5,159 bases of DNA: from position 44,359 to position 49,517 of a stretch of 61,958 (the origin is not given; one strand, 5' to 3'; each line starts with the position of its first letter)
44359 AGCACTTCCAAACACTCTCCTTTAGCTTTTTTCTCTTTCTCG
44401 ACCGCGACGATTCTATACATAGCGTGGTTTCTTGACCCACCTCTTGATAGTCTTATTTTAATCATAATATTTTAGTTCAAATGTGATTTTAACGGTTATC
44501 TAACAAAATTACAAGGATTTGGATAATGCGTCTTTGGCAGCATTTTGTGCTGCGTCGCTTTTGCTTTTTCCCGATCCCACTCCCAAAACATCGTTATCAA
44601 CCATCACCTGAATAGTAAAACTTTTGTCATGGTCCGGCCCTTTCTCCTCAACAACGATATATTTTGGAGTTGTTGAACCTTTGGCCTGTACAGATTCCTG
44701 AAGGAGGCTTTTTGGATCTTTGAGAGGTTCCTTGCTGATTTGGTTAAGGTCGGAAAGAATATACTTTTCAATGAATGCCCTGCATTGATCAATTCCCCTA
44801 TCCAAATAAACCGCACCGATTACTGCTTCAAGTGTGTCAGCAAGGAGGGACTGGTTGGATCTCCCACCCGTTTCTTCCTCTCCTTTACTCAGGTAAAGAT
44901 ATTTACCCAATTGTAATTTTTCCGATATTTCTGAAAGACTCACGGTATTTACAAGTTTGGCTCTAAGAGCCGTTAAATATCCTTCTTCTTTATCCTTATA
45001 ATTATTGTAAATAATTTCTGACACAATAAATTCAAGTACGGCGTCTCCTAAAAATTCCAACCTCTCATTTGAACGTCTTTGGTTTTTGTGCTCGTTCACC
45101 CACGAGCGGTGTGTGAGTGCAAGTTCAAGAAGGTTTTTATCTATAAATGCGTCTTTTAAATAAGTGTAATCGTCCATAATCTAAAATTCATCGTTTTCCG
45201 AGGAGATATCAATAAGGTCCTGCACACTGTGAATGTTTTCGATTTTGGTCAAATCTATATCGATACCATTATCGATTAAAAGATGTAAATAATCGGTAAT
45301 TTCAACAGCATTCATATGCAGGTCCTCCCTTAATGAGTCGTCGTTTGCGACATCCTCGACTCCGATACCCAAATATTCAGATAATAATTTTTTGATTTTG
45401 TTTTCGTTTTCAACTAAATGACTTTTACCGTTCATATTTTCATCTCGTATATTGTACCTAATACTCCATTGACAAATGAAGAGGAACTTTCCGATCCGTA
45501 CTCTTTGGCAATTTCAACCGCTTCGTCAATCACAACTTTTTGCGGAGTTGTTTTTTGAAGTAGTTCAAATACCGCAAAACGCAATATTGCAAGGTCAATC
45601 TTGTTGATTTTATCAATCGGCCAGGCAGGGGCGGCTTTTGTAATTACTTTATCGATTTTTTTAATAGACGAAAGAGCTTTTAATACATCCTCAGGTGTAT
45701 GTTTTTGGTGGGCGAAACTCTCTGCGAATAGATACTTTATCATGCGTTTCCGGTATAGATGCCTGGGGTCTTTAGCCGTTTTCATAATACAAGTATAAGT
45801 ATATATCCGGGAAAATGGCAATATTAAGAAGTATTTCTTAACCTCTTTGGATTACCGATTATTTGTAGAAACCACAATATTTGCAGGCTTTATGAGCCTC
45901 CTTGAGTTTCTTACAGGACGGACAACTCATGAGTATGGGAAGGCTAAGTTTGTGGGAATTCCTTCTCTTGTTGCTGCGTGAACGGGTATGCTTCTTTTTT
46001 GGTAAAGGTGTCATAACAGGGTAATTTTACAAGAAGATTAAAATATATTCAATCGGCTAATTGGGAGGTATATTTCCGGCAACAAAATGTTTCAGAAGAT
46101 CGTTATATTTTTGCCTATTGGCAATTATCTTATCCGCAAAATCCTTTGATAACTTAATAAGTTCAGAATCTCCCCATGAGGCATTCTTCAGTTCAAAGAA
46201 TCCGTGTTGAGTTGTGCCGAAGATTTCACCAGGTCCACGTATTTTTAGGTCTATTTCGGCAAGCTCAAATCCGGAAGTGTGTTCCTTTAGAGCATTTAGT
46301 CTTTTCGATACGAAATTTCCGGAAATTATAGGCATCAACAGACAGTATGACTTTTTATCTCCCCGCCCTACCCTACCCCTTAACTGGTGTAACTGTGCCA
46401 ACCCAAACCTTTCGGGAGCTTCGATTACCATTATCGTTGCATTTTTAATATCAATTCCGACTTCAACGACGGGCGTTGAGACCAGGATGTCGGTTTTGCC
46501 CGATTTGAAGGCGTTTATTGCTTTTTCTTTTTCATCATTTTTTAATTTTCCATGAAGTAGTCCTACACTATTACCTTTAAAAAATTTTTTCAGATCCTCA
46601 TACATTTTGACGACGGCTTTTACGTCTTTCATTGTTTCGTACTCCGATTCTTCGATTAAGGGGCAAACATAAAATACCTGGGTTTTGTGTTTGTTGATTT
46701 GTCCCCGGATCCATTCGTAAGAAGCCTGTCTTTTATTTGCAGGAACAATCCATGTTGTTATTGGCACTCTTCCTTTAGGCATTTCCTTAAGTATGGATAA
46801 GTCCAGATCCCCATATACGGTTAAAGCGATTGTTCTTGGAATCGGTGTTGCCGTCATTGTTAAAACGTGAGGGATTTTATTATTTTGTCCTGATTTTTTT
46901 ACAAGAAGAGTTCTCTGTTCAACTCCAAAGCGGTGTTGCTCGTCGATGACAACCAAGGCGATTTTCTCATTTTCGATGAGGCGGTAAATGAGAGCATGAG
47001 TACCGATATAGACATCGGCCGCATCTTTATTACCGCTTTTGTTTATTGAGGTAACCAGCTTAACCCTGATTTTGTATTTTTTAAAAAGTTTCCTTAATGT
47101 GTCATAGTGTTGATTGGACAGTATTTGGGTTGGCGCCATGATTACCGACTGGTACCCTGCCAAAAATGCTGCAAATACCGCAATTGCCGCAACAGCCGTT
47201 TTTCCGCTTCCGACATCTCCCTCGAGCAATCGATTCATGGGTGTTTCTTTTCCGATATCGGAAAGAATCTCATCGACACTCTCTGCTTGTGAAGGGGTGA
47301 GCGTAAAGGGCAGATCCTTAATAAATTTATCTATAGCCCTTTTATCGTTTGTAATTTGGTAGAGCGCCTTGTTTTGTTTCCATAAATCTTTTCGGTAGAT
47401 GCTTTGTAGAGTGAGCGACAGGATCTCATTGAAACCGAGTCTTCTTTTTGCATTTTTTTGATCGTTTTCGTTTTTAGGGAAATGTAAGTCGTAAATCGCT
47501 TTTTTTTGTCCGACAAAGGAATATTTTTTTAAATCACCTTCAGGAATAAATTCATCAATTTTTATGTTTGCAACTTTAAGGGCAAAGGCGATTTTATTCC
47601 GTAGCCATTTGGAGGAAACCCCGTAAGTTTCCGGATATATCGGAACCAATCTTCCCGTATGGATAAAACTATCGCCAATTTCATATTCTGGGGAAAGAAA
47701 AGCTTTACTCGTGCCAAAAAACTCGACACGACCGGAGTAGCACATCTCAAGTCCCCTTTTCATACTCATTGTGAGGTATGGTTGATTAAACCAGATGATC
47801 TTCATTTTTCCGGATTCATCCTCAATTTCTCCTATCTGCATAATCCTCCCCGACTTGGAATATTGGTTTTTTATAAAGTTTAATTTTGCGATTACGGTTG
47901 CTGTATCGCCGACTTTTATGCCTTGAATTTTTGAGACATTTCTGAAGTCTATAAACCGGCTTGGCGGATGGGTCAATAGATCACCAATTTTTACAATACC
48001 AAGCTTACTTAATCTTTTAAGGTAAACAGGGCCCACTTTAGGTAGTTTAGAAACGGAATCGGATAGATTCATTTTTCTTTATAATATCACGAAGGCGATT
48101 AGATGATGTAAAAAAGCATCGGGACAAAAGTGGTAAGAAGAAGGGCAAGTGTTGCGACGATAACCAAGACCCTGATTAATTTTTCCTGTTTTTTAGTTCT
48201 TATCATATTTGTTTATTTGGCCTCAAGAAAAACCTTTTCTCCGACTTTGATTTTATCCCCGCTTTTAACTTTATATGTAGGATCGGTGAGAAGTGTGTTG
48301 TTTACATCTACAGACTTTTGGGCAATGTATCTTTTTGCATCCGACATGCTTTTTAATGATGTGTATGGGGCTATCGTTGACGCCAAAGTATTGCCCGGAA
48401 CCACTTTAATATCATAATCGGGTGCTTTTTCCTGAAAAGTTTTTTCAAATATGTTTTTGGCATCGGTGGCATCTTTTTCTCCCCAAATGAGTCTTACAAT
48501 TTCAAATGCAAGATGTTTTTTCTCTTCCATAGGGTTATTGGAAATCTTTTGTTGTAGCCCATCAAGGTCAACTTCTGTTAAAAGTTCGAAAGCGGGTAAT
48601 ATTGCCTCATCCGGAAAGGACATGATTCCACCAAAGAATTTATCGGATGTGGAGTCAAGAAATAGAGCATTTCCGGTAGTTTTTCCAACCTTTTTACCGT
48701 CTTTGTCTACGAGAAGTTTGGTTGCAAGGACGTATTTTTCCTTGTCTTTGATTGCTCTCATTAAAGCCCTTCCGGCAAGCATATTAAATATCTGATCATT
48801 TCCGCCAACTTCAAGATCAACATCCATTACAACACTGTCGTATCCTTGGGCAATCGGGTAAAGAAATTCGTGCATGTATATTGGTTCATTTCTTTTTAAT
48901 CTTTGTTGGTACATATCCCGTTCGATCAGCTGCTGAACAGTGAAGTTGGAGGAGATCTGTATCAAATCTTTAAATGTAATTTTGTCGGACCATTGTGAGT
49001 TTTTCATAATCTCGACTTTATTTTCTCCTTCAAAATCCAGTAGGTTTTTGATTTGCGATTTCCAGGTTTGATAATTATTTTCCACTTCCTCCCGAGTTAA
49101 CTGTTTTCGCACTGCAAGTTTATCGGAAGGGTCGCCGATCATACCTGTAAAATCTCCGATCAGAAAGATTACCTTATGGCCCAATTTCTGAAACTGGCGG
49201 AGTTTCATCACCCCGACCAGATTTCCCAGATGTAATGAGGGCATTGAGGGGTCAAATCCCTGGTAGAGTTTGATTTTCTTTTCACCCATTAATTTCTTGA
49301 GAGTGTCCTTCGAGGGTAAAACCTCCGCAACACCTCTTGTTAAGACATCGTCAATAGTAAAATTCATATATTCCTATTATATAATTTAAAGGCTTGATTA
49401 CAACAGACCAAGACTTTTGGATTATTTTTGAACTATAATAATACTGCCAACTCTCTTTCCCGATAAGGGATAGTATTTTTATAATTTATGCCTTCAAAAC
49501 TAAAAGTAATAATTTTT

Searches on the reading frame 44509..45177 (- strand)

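Call 19: search_protein_families(library=pfam, proteins=[window:44509-45177:-], max_evalue=0.001)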
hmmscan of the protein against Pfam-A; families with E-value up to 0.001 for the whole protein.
window:44509-45177:- (222 aa): 4 families
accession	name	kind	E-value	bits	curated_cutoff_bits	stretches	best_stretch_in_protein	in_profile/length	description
PF14622.11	Ribonucleas_3_3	-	2.3e-43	147.8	35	1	13-144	1-128/128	Ribonuclease-III-like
PF00636.31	Ribonuclease_3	-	2e-26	93.1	27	1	38-128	1-102/102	Ribonuclease III domain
PF00035.32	dsrm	-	1.2e-17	64.7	23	1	155-220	1-65/66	Double-stranded RNA binding motif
PF22935.1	RM44_endonuclase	-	3.9e-07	30.7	27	1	8-123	14-139/139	Large ribosomal subunit protein mL44, endonuclease domain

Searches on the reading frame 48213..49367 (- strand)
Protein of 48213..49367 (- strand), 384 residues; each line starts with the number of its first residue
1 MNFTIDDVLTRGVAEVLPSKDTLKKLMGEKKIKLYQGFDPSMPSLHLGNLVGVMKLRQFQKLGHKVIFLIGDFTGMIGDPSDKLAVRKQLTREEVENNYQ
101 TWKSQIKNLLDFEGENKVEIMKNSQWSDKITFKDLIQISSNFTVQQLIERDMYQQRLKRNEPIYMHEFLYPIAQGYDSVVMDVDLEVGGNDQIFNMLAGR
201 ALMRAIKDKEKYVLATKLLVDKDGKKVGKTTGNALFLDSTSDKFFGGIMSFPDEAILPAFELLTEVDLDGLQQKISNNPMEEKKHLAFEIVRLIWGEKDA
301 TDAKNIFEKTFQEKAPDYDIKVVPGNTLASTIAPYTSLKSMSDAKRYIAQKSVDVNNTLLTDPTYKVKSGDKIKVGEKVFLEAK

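Call 19: search_protein_families(library=pfam, proteins=[window:48213-49367:-], max_evalue=0.001)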
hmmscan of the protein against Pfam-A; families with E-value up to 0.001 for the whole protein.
window:48213-49367:- (384 aa): 2 families
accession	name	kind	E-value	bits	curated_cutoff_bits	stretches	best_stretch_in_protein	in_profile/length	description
PF00579.31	tRNA-synt_1b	-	5.1e-61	207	21.1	1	29-312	3-292/292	tRNA synthetases class I (W and Y)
PF01479.30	S4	-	0.00026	21.1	22.8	1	339-373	14-48/48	S4 domain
